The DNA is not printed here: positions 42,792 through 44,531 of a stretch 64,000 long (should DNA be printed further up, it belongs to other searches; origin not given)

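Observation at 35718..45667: Complete Phe/Tyr branch in one translationally coupled operon, including an AroE-AroK fusion; no trp genes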

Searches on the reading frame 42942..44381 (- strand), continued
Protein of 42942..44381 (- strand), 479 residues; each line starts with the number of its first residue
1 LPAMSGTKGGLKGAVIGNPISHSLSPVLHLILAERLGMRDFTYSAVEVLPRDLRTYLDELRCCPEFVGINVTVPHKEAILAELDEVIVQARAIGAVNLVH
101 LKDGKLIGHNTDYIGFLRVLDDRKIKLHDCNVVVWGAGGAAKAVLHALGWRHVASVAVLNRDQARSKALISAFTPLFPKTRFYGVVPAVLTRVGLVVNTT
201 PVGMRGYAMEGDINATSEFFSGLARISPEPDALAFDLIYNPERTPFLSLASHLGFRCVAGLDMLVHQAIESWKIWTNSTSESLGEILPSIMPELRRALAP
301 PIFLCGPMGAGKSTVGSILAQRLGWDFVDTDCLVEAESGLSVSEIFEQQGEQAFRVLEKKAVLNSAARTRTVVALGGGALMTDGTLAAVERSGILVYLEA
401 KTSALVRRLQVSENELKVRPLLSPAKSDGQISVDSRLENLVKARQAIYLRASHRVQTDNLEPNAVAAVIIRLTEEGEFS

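Call 21: find_encoding_contigs(protein=P0021, flank=10000, max_places=1)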
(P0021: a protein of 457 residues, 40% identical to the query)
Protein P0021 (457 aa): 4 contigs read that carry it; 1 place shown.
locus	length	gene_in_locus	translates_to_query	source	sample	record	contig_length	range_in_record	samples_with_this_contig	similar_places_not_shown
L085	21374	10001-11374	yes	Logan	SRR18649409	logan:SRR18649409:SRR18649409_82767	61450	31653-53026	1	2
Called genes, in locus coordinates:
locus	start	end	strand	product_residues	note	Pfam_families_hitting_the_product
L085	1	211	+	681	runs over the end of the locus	PF16697:Yop-YscD_cpl, PF00498:FHA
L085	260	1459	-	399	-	PF00070:Pyr_redox (faint), PF00890:FAD_binding_2 (weak), PF01266:DAO (faint), PF01494:FAD_binding_3 (weak), PF01946:Thi4 (weak), PF03486:HI0933_like, PF13450:NAD_binding_8 (weak), PF22780:HI0933_like_1st, +1 more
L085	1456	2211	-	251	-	PF03466:LysR_substrate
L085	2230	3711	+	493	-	PF00425:Chorismate_bind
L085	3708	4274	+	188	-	PF00117:GATase, PF07722:Peptidase_C26 (weak)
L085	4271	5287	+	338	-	PF02885:Glycos_trans_3N, PF00591:Glycos_transf_3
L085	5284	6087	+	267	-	PF00218:IGPS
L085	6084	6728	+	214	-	PF00697:PRAI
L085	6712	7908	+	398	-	PF00291:PALP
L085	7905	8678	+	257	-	PF00290:Trp_syntA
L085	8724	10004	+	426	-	PF00275:EPSP_synthase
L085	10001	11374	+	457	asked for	PF08501:Shikimate_dh_N, PF01488:Shikimate_DH (weak), PF01202:SKI, PF13238:AAA_18 (weak), PF13671:AAA_33 (weak)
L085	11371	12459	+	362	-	PF00465:Fe-ADH (faint), PF01761:DHQ_synthase, PF24621:DHQS_C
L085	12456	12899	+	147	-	PF01220:DHquinase_II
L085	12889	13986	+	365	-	PF01264:Chorismate_synt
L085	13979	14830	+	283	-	PF00800:PDT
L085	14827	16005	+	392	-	PF00155:Aminotran_1_2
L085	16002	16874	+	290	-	PF02826:2-Hacid_dh_C (faint), PF03446:NAD_binding_2 (faint), PF02153:PDH_N, PF20463:PDH_C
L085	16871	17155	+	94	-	PF01817:CM_2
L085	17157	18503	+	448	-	PF01474:DAHP_synth_2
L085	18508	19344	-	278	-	PF04185:Phosphoesterase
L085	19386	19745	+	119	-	PF06993:DUF1304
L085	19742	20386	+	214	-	PF05724:TPMT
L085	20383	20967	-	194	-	PF06736:TMEM175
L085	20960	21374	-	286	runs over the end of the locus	PF12787:EcsC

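Call 22: find_encoding_contigs(protein=P0033, flank=10000, max_places=1)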
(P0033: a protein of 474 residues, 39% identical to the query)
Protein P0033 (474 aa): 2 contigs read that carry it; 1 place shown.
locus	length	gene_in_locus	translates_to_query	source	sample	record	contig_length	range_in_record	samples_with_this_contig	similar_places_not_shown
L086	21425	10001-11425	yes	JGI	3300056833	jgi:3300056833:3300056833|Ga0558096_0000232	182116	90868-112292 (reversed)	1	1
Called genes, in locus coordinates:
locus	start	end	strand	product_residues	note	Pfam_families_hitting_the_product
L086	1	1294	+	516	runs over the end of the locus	PF00221:Lyase_aromatic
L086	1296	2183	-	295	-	PF00126:HTH_1, PF03466:LysR_substrate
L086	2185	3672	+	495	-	PF04715:, PF00425:Chorismate_bind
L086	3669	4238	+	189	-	PF00117:GATase, PF07722:Peptidase_C26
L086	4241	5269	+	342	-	PF02885:Glycos_trans_3N, PF00591:Glycos_transf_3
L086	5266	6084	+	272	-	PF00218:IGPS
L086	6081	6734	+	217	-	PF00697:PRAI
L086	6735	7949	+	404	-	PF00291:PALP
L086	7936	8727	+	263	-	PF00290:Trp_syntA, PF01884:PcrB (faint)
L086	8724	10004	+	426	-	PF00275:EPSP_synthase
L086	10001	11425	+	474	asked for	PF08501:Shikimate_dh_N, PF01202:SKI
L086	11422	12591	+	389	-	PF00465:Fe-ADH (faint), PF13685:Fe-ADH_2 (weak), PF01761:DHQ_synthase, PF24621:DHQS_C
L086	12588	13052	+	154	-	PF01220:DHquinase_II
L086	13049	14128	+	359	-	PF01264:Chorismate_synt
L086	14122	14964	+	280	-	PF00800:PDT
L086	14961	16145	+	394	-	PF00155:Aminotran_1_2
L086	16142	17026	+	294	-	PF02826:2-Hacid_dh_C (faint), PF03446:NAD_binding_2 (faint), PF03807:F420_oxidored, PF02153:PDH_N, PF20463:PDH_C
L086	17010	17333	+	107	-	PF01817:CM_2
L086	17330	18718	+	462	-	PF01474:DAHP_synth_2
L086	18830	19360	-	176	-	-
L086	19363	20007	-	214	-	-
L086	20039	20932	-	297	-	-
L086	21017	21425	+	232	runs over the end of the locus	-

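Call 23: find_encoding_contigs(protein=P0034, flank=10000, max_places=1)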
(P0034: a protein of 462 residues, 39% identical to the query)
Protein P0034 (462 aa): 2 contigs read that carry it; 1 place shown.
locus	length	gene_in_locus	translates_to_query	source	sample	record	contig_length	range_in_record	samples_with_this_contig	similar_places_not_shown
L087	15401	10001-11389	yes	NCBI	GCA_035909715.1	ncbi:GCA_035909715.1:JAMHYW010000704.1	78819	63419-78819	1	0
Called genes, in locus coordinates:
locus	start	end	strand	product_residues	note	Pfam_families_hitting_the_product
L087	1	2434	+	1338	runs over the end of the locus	PF24817:WD40_WDHD1_1st, PF25175:Beta-prop_WDR5, PF23381:Beta-prop_IFT122_1st, PF24814:WD40_Prp19, PF25173:Beta-prop_WDR3_1st, PF25174:Beta-prop_THOC3, PF23414:Beta-prop_EML_2, PF23381:Beta-prop_IFT122_1st, +23 more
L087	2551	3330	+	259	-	PF07044:DUF1329 (weak), PF17131:TP_0789-like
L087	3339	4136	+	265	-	PF07044:DUF1329 (faint), PF17131:TP_0789-like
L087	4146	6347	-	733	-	PF00501:AMP-binding, PF23024:AMP-dom_DIP2-like, PF00550:PP-binding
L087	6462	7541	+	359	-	PF08541:ACP_syn_III_C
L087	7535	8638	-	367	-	PF00355:Rieske, PF19112:VanA_C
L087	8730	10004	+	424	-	PF00275:EPSP_synthase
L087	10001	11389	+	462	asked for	PF08501:Shikimate_dh_N, PF01488:Shikimate_DH (faint), PF01202:SKI, PF13238:AAA_18 (faint)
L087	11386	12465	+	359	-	PF01761:DHQ_synthase, PF24621:DHQS_C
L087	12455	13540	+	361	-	PF01264:Chorismate_synt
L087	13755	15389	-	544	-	PF13371:TPR_9 (weak)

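Call 45: search_solved_structures(query=window:42942-44372:-, max_evalue=0.00001)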
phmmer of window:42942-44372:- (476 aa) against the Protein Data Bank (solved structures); distinct sequences matched with E-value up to 0.00001: 55.
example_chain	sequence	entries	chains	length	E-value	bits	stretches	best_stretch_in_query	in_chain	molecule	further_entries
3don_A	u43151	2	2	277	4.6e-41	144.3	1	9-276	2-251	Shikimate dehydrogenase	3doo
1nvt_A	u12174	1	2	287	8.8e-41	143.4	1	12-274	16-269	Shikimate 5'-dehydrogenase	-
2hk7_A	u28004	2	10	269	1.3e-33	119.8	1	11-274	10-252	Shikimate dehydrogenase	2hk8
2hk9_A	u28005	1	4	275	1.4e-33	119.6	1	11-274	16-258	Shikimate dehydrogenase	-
2egg_A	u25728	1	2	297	1.8e-31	112.7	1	12-275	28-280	Shikimate 5-dehydrogenase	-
3fbt_A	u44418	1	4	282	2.2e-31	112.5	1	12-278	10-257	chorismate mutase and shikimate 5-dehydrogenase fusion protein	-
1wxd_A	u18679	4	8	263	8.4e-30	107.2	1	8-276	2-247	shikimate 5-dehydrogenase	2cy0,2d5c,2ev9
7cok_A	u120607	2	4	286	6.4e-29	104.3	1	61-279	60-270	5-ketofructose reductase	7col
5dzs_A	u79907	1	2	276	1.3e-27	100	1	12-287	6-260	Shikimate dehydrogenase (NADP(+))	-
5swv_C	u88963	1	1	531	1.9e-27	99.5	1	12-277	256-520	Pentafunctional AROM polypeptide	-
4omu_A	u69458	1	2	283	2.9e-25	92.3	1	11-296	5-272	Shikimate dehydrogenase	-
3tnl_A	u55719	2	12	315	1.2e-24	90.2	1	12-275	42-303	Shikimate dehydrogenase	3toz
1nyt_A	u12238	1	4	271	1.3e-24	90.1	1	11-274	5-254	Shikimate 5-dehydrogenase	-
3u62_A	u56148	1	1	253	1.8e-24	89.6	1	9-284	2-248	Shikimate dehydrogenase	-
6hqv_A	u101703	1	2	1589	2.3e-24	89.3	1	12-276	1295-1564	Pentafunctional AROM polypeptide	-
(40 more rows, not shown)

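Call 65: search_protein_representatives(protein=window:42942-44372:-)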
Query: 476 residues. Proteins with E-value up to 0.001 (for the whole library): 58177; up to 1e-10: 31034; up to 1e-30: 2031. The best 150 are listed.
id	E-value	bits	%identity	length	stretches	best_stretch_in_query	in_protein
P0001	0.0e+00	1052.1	100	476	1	1-476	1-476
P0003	1.9e-112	392.9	47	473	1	10-470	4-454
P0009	1.7e-101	356.8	45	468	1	11-466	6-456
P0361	2.3e-101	356.3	46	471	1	9-472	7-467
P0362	1.3e-99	350.6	46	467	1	10-468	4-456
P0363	3.4e-99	349.2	43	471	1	10-468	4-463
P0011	4.3e-99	348.9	41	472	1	10-468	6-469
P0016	5.3e-97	342.0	44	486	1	8-467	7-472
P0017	1.1e-96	340.9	43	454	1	9-462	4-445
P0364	1.6e-95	337.1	40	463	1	8-467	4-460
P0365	6.6e-95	335.0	43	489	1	3-468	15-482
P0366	1.1e-92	327.7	42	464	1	8-464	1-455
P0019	3.2e-92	326.2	45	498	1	9-463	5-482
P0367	5.8e-90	318.8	41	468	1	10-469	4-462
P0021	2.7e-89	316.5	42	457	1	5-466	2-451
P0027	9.0e-87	308.2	42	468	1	5-473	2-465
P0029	5.0e-85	302.5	47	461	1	10-468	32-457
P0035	2.1e-80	287.3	41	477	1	8-468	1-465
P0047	2.7e-52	194.6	37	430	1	39-455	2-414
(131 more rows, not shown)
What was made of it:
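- On AroE-AroK bifunctional fusion: About 115 of the best 150 representatives span both domains in one stretch (call 65).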

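Call 70: predict_structure(alignment_id=A1)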
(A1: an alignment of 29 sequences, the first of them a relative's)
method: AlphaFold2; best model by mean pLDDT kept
length: 476 residues; sequences in the alignment: 29
mean_pLDDT: 90.6   pTM: 0.85
mean pLDDT of the five models: 90.6, 89.5, 88.9, 89.0, 87.2
residues with pLDDT >= 90: 356; 70-90: 87; 50-70: 27; < 50: 6
segments of 3 or more residues with pLDDT < 50: 1-3
pLDDT, mean of each block of 10 residues (from residue 1): 70 90 91 91 97 96 95 96 97 97 97 96 94 95 97 95 96 97 87 95 64 84 95 92 94 95 93 80 81 87 95 97 96 96 94 96 93 94 91 96 85 69 65 91 94 97 95 55
secondary structure, 60 per line:
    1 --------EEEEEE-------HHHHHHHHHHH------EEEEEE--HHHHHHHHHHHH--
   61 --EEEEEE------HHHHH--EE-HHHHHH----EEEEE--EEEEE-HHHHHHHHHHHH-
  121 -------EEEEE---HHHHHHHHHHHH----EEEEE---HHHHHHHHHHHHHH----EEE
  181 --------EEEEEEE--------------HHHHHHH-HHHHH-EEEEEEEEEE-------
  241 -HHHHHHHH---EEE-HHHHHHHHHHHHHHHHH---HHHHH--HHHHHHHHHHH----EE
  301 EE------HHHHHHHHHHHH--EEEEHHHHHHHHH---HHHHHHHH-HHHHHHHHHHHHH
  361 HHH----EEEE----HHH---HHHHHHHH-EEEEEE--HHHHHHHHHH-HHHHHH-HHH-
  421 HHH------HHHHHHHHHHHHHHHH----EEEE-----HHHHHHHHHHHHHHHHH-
elements in order: E9-14 H22-32 E39-44 H47-58 E63-68 H75-79 H85-90 E95-99 E102-106 H108-119 E128-132 H136-147 E152-156 H160-173 E178-180 E189-195 H210-216 H218-222 E224-233 H242-249 E253-255 H257-273 H277-281 H284-294 E299-302 H309-320 E323-326 H327-335 H339-346 H348-363 E368-371 H382-389 E391-396 H399-408 H410-415 H430-445 E450-453 H459-475
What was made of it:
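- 42942..44372 (-): aroE-aroK fusion, 476 aa. It combines shikimate dehydrogenase (residues about 10-280, step 4), a helical linker (about 277-294) and shikimate kinase (about 297-470, step 5). The AlphaFold2 model has pLDDT 90.6 and pTM 0.85 (call 70).
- The fusion model has pLDDT 90.6 and pTM 0.85 (call 70).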

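Call 72: find_encoding_contigs(protein=P0009, flank=10000, max_places=1)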
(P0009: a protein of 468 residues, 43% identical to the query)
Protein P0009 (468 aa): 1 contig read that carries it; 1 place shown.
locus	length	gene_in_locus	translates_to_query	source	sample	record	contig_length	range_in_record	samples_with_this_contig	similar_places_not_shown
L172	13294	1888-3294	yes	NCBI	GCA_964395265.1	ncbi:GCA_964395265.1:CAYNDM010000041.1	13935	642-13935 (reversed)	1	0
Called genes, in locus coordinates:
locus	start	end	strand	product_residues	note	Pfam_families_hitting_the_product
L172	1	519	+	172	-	?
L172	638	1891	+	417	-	PF00275:EPSP_synthase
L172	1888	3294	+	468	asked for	PF08501:Shikimate_dh_N, PF01488:Shikimate_DH (weak), PF01202:SKI, PF13238:AAA_18 (weak)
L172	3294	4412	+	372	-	PF00465:Fe-ADH (weak), PF13685:Fe-ADH_2 (weak), PF01761:DHQ_synthase, PF24621:DHQS_C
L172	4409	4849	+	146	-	PF01220:DHquinase_II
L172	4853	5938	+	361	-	PF01264:Chorismate_synt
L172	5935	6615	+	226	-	PF00800:PDT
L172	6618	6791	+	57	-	-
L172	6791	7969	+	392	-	PF00155:Aminotran_1_2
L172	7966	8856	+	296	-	PF02826:2-Hacid_dh_C (weak), PF03446:NAD_binding_2 (weak), PF03807:F420_oxidored, PF02153:PDH_N, PF20463:PDH_C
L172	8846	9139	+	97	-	PF01817:CM_2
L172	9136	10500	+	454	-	PF01474:DAHP_synth_2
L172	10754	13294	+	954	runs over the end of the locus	PF24517:CBM96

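Call 73: find_encoding_contigs(protein=P0011, flank=10000, max_places=1)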
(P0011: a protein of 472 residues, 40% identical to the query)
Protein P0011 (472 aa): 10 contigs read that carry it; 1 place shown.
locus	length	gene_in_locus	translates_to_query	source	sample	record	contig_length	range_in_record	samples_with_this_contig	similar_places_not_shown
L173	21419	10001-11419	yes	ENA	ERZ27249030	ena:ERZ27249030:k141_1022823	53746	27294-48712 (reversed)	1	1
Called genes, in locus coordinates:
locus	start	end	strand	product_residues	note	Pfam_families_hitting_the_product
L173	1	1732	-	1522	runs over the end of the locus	PF00310:GATase_2, PF04898:Glu_syn_central, PF01645:Glu_synthase, PF01493:GXGXG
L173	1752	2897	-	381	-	PF09594:GT87 (weak)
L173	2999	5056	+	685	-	PF08206:OB_RNB, PF18614:RNase_II_C_S1 (faint), PF17876:CSD2 (weak), PF00773:RNB, PF00575:S1 (weak)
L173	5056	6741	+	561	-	PF03109:ABC1, PF27536:UbiB_helical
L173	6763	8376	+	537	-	PF00171:Aldedh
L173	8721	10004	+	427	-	PF00275:EPSP_synthase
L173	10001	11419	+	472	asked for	PF08501:Shikimate_dh_N, PF01202:SKI, PF13238:AAA_18 (weak)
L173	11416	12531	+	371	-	PF00465:Fe-ADH (weak), PF13685:Fe-ADH_2 (weak), PF01761:DHQ_synthase, PF24621:DHQS_C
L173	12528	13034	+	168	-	PF01220:DHquinase_II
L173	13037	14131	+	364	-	PF01264:Chorismate_synt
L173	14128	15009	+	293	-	PF00800:PDT, PF01842:ACT (weak)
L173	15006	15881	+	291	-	PF03446:NAD_binding_2 (weak), PF03807:F420_oxidored (weak), PF02153:PDH_N, PF20463:PDH_C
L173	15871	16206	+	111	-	PF01817:CM_2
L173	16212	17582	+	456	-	PF01474:DAHP_synth_2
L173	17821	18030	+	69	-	-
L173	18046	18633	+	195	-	-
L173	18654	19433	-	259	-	PF00075:RNase_H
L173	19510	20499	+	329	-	PF05201:GlutR_N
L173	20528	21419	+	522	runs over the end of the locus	PF01379:Porphobil_deam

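Call 75: fold_search(model_id=the predicted structure, library=pdb)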
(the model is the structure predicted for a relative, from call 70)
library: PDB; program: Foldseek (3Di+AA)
matches with E <= 10: 1761; with E <= 0.001: 294
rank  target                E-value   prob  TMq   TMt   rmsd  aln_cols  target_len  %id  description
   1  1nvt_A                4.5e-23  1.00  0.49  0.78   3.9       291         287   31  Crystal structure of Shikimate Dehydrogenase (AROE or MJ1084) in complex with NADP+ (released 2003-03-25)
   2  7col_A                2.1e-22  1.00  0.47  0.77   4.9       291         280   27  Crystal structure of 5-ketofructose reductase complexed with NADPH (released 2021-08-04)
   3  1npd_B                2.2e-22  1.00  0.50  0.79   4.2       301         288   25  X-RAY STRUCTURE OF SHIKIMATE DEHYDROGENASE COMPLEXED WITH NAD+ FROM E.COLI (YDIB) NORTHEAST STRUCTURAL GENOMICS RESEAR (released 2003-01-28)
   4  2d5c_B                3.0e-22  1.00  0.48  0.85   3.9       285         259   36  Crystal Structure of Shikimate 5-Dehydrogenase (AroE) from Thermus Thermophilus HB8 in complex with shikimate (released 2006-05-01)
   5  3toz_A                3.2e-22  1.00  0.50  0.79   3.5       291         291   26  2.2 Angstrom Crystal Structure of Shikimate 5-dehydrogenase from Listeria monocytogenes in Complex with NAD. (released 2011-09-21)
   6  3toz_D                3.4e-22  1.00  0.50  0.80   3.4       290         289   27  2.2 Angstrom Crystal Structure of Shikimate 5-dehydrogenase from Listeria monocytogenes in Complex with NAD. (released 2011-09-21)
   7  3fbt_A                4.0e-22  1.00  0.49  0.82   4.1       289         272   30  Crystal structure of a chorismate mutase/shikimate 5-dehydrogenase fusion protein from Clostridium acetobutylicum (released 2008-12-09)
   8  3tnl_A                4.8e-22  1.00  0.52  0.83   2.9       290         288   26  1.45 Angstrom Crystal Structure of Shikimate 5-dehydrogenase from Listeria monocytogenes in Complex with Shikimate and (released 2011-09-28)
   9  2egg_A                4.8e-22  1.00  0.50  0.82   3.9       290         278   30  Crystal Structure of Shikimate 5-Dehydrogenase (AroE) from Geobacillus kaustophilus (released 2008-03-18)
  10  3pgj_D                4.8e-22  1.00  0.49  0.81   3.8       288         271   27  2.49 Angstrom resolution crystal structure of shikimate 5-dehydrogenase (aroE) from Vibrio cholerae O1 biovar eltor st (released 2010-11-24)
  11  1vi2_A                5.1e-22  1.00  0.50  0.80   3.8       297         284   24  Crystal structure of shikimate-5-dehydrogenase with NAD (released 2003-12-30)
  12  3toz_C                6.3e-22  1.00  0.50  0.80   3.4       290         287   26  2.2 Angstrom Crystal Structure of Shikimate 5-dehydrogenase from Listeria monocytogenes in Complex with NAD. (released 2011-09-21)
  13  2cy0_A                7.9e-22  1.00  0.50  0.87   3.0       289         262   35  Crystal Structure of Shikimate 5-Dehydrogenase (AroE) from Thermus Thermophilus HB8 in complex with NADP (released 2005-07-12)
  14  5dzs_A                8.9e-22  1.00  0.49  0.86   3.5       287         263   28  1.5 Angstrom Crystal Structure of Shikimate Dehydrogenase 1 from Peptoclostridium difficile. (released 2015-10-07)
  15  7cok_B                8.9e-22  1.00  0.49  0.82   4.3       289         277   27  Crystal structure of ligand-free form of 5-ketofructose reductase of Gluconobacter sp. strain CHM43 (released 2021-08-04)
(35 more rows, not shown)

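Call 80: list_cluster_members(proteins=[P0002, P0009, P0029, P0034, P0021, P0024, P0035, P0047, P0080, P0016])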
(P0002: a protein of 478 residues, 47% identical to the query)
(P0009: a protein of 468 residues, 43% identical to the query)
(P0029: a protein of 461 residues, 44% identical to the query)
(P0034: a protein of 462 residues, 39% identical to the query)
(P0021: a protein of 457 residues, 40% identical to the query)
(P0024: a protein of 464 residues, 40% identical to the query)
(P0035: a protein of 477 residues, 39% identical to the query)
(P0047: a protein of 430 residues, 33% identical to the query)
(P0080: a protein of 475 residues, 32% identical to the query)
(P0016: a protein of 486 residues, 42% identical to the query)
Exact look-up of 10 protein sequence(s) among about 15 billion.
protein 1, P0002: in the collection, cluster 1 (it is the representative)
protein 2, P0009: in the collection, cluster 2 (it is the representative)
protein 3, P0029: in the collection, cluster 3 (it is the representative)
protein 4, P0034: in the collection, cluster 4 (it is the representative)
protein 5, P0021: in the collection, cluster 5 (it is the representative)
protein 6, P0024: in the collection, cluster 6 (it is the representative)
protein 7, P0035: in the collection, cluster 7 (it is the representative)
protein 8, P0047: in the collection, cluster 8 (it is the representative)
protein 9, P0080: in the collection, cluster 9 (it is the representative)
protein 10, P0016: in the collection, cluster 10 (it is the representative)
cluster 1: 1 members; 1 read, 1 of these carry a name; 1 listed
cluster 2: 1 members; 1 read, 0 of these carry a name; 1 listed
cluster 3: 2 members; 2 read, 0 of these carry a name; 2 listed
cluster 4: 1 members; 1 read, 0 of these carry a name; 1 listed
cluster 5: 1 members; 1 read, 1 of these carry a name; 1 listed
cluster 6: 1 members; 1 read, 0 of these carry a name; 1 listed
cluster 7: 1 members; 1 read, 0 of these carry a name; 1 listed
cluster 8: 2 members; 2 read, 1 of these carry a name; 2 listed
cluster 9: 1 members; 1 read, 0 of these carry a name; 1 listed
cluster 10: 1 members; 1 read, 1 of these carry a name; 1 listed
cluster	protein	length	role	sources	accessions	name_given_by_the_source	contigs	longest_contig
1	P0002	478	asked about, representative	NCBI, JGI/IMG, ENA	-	shikimate dehydrogenase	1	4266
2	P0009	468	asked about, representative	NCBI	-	-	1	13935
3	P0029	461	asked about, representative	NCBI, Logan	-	-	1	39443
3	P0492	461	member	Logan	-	-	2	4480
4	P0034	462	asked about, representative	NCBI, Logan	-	-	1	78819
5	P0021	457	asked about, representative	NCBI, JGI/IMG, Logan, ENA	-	shikimate dehydrogenase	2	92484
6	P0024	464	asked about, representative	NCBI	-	-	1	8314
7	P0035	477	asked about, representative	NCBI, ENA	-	-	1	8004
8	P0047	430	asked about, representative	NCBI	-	-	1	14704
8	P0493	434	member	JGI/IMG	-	shikimate dehydrogenase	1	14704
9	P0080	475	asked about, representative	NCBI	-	-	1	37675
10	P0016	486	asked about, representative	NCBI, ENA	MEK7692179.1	MAG: shikimate kinase [Bdellovibrionota bacterium]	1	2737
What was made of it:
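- Tried and rejected: The look-up gave no further names (call 80).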
